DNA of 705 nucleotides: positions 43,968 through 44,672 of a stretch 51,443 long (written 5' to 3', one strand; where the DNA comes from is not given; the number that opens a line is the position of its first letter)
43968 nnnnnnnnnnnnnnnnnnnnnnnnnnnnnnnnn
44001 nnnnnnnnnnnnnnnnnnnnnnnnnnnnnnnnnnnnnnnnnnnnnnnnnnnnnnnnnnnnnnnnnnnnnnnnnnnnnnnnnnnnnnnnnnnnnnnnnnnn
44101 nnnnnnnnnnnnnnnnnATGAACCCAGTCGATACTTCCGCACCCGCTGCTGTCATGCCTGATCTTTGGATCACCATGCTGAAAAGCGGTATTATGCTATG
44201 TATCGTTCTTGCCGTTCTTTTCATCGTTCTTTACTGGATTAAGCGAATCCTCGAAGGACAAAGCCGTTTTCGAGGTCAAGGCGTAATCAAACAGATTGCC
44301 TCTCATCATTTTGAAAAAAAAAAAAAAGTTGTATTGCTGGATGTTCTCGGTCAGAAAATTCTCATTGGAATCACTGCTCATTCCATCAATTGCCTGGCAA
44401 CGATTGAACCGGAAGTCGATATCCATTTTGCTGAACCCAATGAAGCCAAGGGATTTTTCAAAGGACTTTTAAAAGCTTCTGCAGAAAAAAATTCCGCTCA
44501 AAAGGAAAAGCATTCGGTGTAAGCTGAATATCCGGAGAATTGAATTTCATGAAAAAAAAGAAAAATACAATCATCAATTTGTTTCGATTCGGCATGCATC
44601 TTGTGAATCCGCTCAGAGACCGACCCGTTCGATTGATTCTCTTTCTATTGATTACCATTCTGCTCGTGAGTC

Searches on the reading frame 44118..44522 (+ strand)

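Call 40: search_protein_families(library=pfam, proteins=[window:44118-44522:+], max_evalue=0.001)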
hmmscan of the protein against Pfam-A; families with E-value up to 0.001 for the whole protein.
window:44118-44522:+ (134 aa): 1 family
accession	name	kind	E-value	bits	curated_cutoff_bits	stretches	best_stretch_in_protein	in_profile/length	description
PF04347.18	FliO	-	3.6e-11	43.4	22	1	40-121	2-89/91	Flagellar biosynthesis protein, FliO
